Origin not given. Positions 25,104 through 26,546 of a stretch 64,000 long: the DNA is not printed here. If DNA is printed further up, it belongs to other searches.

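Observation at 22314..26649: RiPP-like maturation cassette with no obvious precursor gene: ABC exporter, soluble S26-type peptidase, membrane protein, radical SAM/SPASM and PqqD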

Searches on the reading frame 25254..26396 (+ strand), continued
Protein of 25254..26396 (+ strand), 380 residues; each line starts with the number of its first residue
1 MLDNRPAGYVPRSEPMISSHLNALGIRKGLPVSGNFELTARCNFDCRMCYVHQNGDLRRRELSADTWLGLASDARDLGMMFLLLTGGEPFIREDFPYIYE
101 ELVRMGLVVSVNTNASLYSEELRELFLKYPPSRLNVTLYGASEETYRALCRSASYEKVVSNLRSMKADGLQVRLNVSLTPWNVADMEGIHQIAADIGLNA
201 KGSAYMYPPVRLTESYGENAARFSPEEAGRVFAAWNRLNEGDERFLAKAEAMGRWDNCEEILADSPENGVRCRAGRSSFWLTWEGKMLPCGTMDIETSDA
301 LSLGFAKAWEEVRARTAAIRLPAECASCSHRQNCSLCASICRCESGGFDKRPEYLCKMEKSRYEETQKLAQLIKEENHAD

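Call 16: find_related_loci(query=A1, collection=genome_contigs, flank=10000)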
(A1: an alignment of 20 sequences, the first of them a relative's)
Query A1 (380 aa) in genome_contigs; peptide patterns used: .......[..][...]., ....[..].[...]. (x = any residue, [..] = any of these).
599 stretches matched a pattern (row limit reached: there are more); 554 encode a relative of the query (tblastn E <= 1e-3); the best 80 are kept; 80 distinct loci.
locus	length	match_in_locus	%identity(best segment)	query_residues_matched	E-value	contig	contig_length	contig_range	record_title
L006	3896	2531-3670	63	1-376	3e-163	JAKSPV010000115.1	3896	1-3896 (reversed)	MAG: Clostridia bacterium isolate Horse_feces212 MAG212_115, whole genome shotgun sequence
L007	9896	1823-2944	60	14-380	6e-151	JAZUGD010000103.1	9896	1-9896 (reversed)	MAG: Eubacteriales bacterium isolate T1900045287_TH20190057.MAGScoT_cleanbin_000038 SGB_6010_k141_2614174, whole genome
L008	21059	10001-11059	51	11-369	4e-120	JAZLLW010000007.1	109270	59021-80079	MAG: Acutalibacteraceae bacterium isolate T1900044956_TA20190011.MAGScoT_cleanbin_000016 SGB_3837_k141_26775, whole geno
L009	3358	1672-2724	51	13-358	6e-118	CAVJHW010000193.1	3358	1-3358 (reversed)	Coriobacteriaceae bacterium isolate H07676-L1_cleanbin_000053 genome assembly, contig: Spades_H07676-L1_contig_21128, wh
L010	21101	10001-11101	48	14-375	6e-114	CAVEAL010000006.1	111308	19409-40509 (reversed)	bacterium isolate G02621-L1_cleanbin_000002 genome assembly, contig: Spades_G02621-L1_contig_54, whole genome shotgun se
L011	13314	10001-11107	48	14-376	1e-113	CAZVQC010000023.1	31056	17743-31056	MAG TPA_asm: uncultured Ruminococcus sp. isolate SRP350583_co1_28 genome assembly, contig: NODE_2332_length_31056_cov_21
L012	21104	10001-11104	48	13-375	3e-113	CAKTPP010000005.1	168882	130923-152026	MAG: uncultured Oscillospiraceae bacterium isolate REFINED_METABAT215_TOP10_CONTIGS_1500_ASSEMBLY_K77_MERGED__Hadza_PheC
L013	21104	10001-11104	48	13-375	5e-113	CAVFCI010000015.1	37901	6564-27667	Hallerella sp. isolate G02648-L1_cleanbin_000011 genome assembly, contig: Spades_G02648-L1_contig_441, whole genome shot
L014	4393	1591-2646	50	14-360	2e-113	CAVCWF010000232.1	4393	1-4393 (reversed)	Lachnospiraceae bacterium isolate G02641-L1_cleanbin_000040 genome assembly, contig: Spades_G02641-L1_contig_6971, whole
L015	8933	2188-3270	48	12-375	2e-112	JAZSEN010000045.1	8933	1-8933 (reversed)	MAG: Faecousia sp. isolate T1900044589_TS20190055.MAGScoT_cleanbin_000021 SGB_621_k141_501501, whole genome shotgun sequ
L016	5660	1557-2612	50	14-360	3e-112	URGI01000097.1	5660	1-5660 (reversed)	uncultured Clostridiales bacterium isolate UMGS975 genome assembly, contig: NODE_4649_length_5660_cov_11.181623, whole g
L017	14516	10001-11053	49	13-358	9e-112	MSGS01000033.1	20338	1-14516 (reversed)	MAG: Christensenellaceae bacterium Phil1 707_L1_merged_contig_2618, whole genome shotgun sequence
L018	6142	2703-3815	48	13-378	2e-111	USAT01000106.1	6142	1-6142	uncultured Clostridiales bacterium isolate UMGS1541 genome assembly, contig: NODE_6512_length_6142_cov_4.651717, whole g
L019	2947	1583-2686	47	13-375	2e-115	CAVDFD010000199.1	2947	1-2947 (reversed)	Bacteroidaceae bacterium isolate SRR8978321_cleanbin_000001 genome assembly, contig: Spades_SRR8978321_contig_2298, whol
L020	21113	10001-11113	47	13-378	2e-111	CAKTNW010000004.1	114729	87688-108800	MAG: uncultured Oscillospiraceae bacterium isolate REFINED_METABAT215_TOP10_CONTIGS_1500_ASSEMBLY_K77_MERGED__Nepal_MoBi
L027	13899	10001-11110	45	13-378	8e-110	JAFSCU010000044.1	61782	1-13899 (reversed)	MAG: Oscillospiraceae bacterium isolate RGIG3025 Goat_Rectum-3__c669761, whole genome shotgun sequence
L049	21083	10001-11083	45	13-369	1e-106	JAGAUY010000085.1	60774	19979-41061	MAG: Oscillospiraceae bacterium isolate RGIG8797 Water_deer_Colon.Co__c1142898, whole genome shotgun sequence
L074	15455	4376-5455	44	13-371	8e-102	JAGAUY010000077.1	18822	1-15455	MAG: Oscillospiraceae bacterium isolate RGIG8797 Water_deer_Colon.Co__c969565, whole genome shotgun sequence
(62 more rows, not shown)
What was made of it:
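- Call 16 found 554 relatives among GTDB species representatives.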

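Call 21: find_encoding_contigs(protein=P0001, flank=10000, max_places=3)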
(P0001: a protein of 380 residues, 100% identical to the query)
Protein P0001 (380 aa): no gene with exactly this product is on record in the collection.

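Call 22: find_encoding_contigs(protein=P0002, flank=10000, max_places=3)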
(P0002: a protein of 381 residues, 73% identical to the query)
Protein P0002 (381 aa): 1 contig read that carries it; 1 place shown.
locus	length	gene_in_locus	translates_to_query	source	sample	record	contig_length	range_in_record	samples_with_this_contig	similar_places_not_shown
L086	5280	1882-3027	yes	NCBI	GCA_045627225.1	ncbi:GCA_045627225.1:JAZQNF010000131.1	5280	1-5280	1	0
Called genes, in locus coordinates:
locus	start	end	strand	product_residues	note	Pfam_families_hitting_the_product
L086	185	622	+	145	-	PF00005:ABC_tran, PF13304:AAA_21 (weak)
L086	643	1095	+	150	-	-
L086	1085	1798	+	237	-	-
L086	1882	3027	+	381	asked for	PF04055:Radical_SAM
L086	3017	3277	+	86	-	PF05402:PqqD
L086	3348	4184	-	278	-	PF01063:Aminotran_4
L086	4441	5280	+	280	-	?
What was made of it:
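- The closest relative, L086, has the same order ABC, S26, mem, rSAM, PqqD (call 22).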

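Call 23: search_protein_families(library=ncbifam, proteins=[L004:8424-9155:+, L004:9142-10011:+, L003:9174-10004:+, L049:2212-2913:+, L049:14615-15094:+, L027:11470-12690:+], max_evalue=1)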
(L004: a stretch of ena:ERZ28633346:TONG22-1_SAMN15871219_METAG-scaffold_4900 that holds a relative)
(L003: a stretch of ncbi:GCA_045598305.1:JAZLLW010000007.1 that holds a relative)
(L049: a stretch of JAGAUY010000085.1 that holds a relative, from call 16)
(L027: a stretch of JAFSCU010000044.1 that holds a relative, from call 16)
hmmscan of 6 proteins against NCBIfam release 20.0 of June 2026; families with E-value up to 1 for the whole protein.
L004:8424-9155:+ (243 aa): 5 families
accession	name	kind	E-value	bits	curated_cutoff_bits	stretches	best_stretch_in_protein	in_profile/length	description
NF042931.1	SAG1386_EF1546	equivalog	0.026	14.6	80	1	4-56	11-62/158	SAG1386/EF1546 family surface-associated protein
NF038353.1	FxLYD_dom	domain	0.044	13.7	23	0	97-114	9-26/71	FxLYD domain-containing protein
NF048010.1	SfplDhtActHpsHDes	equivalog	0.1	11.4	430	1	134-196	84-146/298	(2S)-3-sulfopropanediol dehydratase activating enzyme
TIGR02494.1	PFLE_PFLC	subfamily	0.12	11.6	174.35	1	133-199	75-141/293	glycyl-radical enzyme activating protein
NF033634.1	SLATT_1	domain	0.19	11.7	41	1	6-38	11-46/132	SLATT domain-containing protein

L004:9142-10011:+ (289 aa): 2 families
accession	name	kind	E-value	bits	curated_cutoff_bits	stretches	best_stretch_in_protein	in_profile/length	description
TIGR04249.1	SCM_chp_ScmC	equivalog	0.0096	15.3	125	1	120-192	111-182/292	SynChlorMet cassette protein ScmC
TIGR04352.1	HprK_rel_A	equivalog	0.09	11.9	200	1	133-165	95-127/280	HprK-related kinase A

L003:9174-10004:+ (276 aa): 2 families
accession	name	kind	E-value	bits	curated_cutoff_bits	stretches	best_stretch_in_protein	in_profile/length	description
TIGR04249.1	SCM_chp_ScmC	equivalog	1.7e-06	27.6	125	1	121-217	121-223/292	SynChlorMet cassette protein ScmC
TIGR04352.1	HprK_rel_A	equivalog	0.075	12.1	200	1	125-155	96-126/280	HprK-related kinase A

L049:2212-2913:+ (233 aa): 3 families
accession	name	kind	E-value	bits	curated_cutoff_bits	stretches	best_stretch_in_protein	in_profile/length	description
NF000778.0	PRK00052.3-4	equivalog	2.3e-05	24.2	334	1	71-190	83-215/252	prolipoprotein diacylglyceryl transferase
NF009611.0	PRK13108.1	equivalog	0.037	13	636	1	140-190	195-246/476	prolipoprotein diacylglyceryl transferase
TIGR00544.1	lgt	equivalog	0.038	13.4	118.9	1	139-192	184-238/280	prolipoprotein diacylglyceryl transferase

L049:14615-15094:+ (159 aa): 5 families
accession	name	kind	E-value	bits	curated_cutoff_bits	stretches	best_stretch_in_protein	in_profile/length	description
TIGR02227.1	sigpep_I_bact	equivalog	9.9e-07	28.8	47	1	28-89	22-87/162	signal peptidase I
TIGR02228.1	sigpep_I_arch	equivalog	2.3e-06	27.6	51.85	1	28-81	33-87/158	signal peptidase I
TIGR02754.1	sod_Ni_protease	equivalog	0.067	13.7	63.25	1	31-92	3-68/90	nickel-type superoxide dismutase maturation protease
NF000283.1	RPH_KJ151292.1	equivalog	0.1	10.7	1700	1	31-121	763-850/865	rifamycin-inactivating phosphotransferase Rph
NF046067.1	SigPepSipWBacil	equivalog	0.17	11.4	190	1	30-80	43-93/189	signal peptidase I SipW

L027:11470-12690:+ (406 aa): 0 families

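Call 24: search_protein_families(library=pfam, proteins=[L004:8424-9155:+, L004:9142-10011:+, L003:9174-10004:+, L049:2212-2913:+, L049:14615-15094:+], max_evalue=1)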
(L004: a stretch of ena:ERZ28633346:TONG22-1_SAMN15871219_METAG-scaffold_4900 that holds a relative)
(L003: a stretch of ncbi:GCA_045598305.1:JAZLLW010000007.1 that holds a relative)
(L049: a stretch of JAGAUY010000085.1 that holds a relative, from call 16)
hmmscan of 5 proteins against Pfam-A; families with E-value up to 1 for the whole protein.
L004:8424-9155:+ (243 aa): 0 families

L004:9142-10011:+ (289 aa): 1 family
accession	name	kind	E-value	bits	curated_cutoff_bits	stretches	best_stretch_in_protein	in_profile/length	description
PF09590.15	Env-gp36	-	0.044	12.7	27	1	66-118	447-498/591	Lentivirus surface glycoprotein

L003:9174-10004:+ (276 aa): 0 families

L049:2212-2913:+ (233 aa): 1 family
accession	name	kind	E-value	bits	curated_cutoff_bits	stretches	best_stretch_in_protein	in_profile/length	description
PF01790.23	LGT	-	6.5e-14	52.3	24.9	1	12-213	16-238/240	Prolipoprotein diacylglyceryl transferase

L049:14615-15094:+ (159 aa): 2 families
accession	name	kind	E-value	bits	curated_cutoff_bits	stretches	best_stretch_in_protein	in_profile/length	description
PF00717.28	Peptidase_S24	-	0.0021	18.2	23.3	1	22-96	31-101/116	Peptidase S24-like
PF21531.3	Rv2175c_wHTH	-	0.16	12.4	27.1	0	49-72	29-52/57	DNA-binding protein Rv2175c, wHTH domain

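Call 27: list_cluster_members(proteins=[window:25254-26396:+, window:24471-25187:+, window:30526-30690:+, window:30747-31490:+, window:31512-31802:+, window:23974-24459:+, window:27604-30510:+, window:31795-33126:+])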
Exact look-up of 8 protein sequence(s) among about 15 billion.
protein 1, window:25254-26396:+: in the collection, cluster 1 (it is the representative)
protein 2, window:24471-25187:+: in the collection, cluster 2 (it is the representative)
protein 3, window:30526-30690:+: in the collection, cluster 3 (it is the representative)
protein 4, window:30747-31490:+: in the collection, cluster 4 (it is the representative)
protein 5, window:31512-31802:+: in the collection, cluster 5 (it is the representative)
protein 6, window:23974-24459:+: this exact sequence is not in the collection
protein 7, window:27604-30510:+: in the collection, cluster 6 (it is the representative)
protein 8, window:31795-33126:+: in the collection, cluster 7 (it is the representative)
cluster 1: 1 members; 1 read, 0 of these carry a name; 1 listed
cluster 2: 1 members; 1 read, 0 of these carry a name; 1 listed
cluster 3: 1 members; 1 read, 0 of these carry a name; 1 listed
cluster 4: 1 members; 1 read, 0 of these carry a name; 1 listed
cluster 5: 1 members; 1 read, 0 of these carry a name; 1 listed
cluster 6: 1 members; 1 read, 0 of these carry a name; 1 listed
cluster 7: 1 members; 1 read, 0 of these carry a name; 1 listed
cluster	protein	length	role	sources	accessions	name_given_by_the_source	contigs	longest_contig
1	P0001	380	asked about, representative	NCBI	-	-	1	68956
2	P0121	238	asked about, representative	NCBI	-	-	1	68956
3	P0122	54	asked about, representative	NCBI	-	-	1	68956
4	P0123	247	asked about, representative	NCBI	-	-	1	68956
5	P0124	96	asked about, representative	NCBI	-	-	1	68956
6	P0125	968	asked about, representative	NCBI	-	-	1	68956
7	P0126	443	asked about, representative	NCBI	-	-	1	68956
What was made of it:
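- Checked: The 161-aa form is not in the protein collection (call 27), and the L086 orthologue is called shorter (call 22).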

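Call 40: find_related_loci(query=A2, collection=metagenome_contigs, flank=7000)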
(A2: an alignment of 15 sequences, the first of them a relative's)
Query A2 (247 aa) in metagenome_contigs; peptide patterns used: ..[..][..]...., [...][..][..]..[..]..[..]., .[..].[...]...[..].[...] (x = any residue, [..] = any of these).
600 stretches matched a pattern (row limit reached: there are more); 25 encode a relative of the query (tblastn E <= 1e-3); 25 distinct loci.
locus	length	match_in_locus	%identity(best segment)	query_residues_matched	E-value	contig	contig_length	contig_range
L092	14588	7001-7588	47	51-247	1e-49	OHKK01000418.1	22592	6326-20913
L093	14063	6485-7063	43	51-244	4e-46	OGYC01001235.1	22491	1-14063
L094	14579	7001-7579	43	51-244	3e-45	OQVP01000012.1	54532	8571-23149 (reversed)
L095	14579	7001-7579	43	51-244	6e-45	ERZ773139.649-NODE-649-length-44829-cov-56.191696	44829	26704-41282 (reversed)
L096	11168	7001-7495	32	80-245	1e-25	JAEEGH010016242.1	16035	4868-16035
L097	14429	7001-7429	34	85-228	1e-23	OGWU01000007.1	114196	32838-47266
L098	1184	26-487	32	92-247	5e-24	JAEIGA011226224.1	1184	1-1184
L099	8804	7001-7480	32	85-245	4e-23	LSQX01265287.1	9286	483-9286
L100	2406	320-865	30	61-245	9e-23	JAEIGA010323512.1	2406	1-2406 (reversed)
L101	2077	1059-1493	32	80-228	3e-22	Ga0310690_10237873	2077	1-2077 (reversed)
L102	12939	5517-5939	32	85-228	2e-21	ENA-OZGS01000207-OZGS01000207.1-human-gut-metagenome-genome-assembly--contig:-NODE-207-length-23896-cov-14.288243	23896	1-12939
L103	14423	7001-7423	32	85-228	2e-21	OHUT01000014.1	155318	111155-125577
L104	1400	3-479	30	78-238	2e-21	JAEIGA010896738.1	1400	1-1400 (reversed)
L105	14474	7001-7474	31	80-244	7e-21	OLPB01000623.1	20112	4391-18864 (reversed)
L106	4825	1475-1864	34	85-215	1e-20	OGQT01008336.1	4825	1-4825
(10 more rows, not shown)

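Call 53: search_solved_structures(query=A1, max_evalue=0.001, show_alignments=1)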
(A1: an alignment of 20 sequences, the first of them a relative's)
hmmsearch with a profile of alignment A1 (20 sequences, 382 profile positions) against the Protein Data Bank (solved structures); distinct sequences matched with E-value up to 0.001: 19.
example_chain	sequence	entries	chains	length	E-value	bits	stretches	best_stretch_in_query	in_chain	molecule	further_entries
6efn_A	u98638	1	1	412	2.5e-17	65.9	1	11-205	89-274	Sporulation killing factor maturation protein SkfB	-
1tv7_A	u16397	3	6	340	4.9e-12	48.5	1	26-182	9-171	Molybdenum cofactor biosynthesis protein A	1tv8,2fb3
2fb2_A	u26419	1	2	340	5.9e-12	48.2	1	26-182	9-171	Molybdenum cofactor biosynthesis protein A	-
7vob_C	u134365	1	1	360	8e-12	47.8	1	38-200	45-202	Cytosylglucuronate decarboxylase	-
7voc_C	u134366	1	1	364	8.2e-12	47.7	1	38-200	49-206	Cytosylglucuronate decarboxylase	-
6c8v_A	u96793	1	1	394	1.2e-09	40.6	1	29-112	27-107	Coenzyme PQQ synthesis protein E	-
7tol_A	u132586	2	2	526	2.9e-07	32.8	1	30-167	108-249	glycerol dibiphytanyl glycerol tetraether - macrocyclic archaeol synthase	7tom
5v1q_A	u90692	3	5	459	4.4e-07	32.2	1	40-337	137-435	Radical SAM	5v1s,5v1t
9dfu_A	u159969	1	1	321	5.7e-06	28.5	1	27-184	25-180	Radical SAM core domain-containing protein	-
7n7h_A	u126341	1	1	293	1.2e-05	27.5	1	27-187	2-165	VIPERIN-LIKE ENZYME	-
9dfn_A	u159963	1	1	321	1.9e-05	26.8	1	27-184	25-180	Radical SAM core domain-containing protein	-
5vsl_A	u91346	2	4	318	2.8e-05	26.2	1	24-192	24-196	Radical S-adenosyl methionine domain-containing protein 2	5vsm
6q2p_A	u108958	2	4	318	2.9e-05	26.2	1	24-192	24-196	Radical S-adenosyl methionine domain-containing protein 2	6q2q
6b4c_A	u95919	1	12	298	5.5e-05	25.3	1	27-127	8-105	Viperin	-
9dfw_A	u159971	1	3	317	5.8e-05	25.2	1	27-127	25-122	Radical SAM core domain-containing protein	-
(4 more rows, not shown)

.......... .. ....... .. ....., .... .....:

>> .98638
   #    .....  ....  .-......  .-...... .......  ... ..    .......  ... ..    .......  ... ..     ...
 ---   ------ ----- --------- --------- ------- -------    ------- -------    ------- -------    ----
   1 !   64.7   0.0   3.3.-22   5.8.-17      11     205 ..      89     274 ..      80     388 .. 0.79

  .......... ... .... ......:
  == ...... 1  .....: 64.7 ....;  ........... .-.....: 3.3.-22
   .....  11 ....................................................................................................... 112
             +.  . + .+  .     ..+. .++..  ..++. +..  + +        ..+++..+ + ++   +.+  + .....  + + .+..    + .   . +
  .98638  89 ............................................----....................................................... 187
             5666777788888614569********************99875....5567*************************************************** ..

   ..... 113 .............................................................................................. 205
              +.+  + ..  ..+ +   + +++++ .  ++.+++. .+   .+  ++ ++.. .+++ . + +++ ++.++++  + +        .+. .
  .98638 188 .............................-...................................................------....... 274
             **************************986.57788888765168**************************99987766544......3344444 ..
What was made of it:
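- On Anaerobic sulfatase-maturating enzyme and cofactor rSAMs (MoaA, AhbD, NirJ): The anSME structure scores E = 1e-3 (call 53).
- Closest known: Radical SAM/SPASM thioether RiPP pathways. Same: SkfB is the best solved match (call 53).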
